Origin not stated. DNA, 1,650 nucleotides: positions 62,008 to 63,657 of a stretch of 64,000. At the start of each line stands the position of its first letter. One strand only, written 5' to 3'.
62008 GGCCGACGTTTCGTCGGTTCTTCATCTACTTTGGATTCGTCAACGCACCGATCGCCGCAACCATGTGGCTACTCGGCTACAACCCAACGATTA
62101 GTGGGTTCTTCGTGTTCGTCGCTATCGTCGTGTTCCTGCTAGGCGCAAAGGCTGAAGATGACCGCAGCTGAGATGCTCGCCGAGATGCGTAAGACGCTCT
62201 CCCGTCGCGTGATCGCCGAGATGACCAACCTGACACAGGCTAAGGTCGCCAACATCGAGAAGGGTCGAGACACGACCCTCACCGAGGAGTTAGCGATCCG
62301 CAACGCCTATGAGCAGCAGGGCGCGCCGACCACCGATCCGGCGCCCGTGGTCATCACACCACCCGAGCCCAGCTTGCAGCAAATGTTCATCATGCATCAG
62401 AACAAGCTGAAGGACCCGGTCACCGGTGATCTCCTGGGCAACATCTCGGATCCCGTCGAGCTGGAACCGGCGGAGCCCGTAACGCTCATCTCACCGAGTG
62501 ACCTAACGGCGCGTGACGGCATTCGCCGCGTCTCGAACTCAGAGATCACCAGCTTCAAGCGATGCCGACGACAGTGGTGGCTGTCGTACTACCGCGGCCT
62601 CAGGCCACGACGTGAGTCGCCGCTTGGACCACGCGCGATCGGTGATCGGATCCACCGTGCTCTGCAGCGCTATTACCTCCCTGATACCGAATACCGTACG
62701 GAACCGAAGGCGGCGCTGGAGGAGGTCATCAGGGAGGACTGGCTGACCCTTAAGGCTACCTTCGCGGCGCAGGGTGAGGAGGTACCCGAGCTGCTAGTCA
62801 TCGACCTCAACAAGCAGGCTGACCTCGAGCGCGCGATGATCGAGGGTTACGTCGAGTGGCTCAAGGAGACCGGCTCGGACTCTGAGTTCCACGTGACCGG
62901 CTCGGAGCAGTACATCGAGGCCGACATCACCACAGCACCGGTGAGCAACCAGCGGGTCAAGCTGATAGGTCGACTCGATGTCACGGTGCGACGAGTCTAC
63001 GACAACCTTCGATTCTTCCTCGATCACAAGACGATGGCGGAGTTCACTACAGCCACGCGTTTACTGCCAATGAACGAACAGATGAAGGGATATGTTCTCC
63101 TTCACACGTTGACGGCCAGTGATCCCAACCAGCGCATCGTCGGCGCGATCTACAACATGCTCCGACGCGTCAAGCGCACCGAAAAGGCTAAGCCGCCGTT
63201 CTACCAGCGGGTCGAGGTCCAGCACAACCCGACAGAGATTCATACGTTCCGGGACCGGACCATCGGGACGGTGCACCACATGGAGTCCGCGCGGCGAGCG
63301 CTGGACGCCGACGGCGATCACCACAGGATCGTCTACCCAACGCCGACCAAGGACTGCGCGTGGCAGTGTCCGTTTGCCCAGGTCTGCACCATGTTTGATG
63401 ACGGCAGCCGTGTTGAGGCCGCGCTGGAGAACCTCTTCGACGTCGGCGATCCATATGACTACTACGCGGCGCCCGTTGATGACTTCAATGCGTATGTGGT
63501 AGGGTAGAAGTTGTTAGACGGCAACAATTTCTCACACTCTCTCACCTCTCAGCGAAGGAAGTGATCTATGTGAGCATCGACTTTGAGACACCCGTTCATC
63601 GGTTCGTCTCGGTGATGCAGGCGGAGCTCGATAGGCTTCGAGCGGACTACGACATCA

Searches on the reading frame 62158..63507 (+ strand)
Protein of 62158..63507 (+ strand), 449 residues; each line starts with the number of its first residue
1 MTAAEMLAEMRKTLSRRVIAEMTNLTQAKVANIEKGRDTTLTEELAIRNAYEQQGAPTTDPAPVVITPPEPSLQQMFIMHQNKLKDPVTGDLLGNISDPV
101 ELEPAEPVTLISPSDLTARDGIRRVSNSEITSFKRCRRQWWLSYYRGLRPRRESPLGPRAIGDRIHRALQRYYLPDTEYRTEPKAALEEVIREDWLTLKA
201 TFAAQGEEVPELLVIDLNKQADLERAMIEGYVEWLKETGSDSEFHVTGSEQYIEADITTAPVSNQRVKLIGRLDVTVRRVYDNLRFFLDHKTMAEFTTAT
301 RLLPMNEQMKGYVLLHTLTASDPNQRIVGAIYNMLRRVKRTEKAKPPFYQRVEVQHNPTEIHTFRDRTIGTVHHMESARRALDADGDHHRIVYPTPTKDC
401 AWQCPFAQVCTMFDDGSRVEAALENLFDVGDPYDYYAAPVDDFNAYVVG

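Call 9: search_protein_families(library=phrogs, proteins=[window:62158-63507:+], max_evalue=0.00001)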
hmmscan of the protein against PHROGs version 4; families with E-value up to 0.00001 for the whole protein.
window:62158-63507:+ (449 aa): 2 families
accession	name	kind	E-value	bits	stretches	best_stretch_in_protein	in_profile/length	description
phrog_1218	-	DNA, RNA and nucleotide metabolism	2.2e-45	156.5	2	119-343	4-214/364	exonuclease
phrog_69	-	DNA, RNA and nucleotide metabolism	6.4e-06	26.4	1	122-322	87-253/501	exonuclease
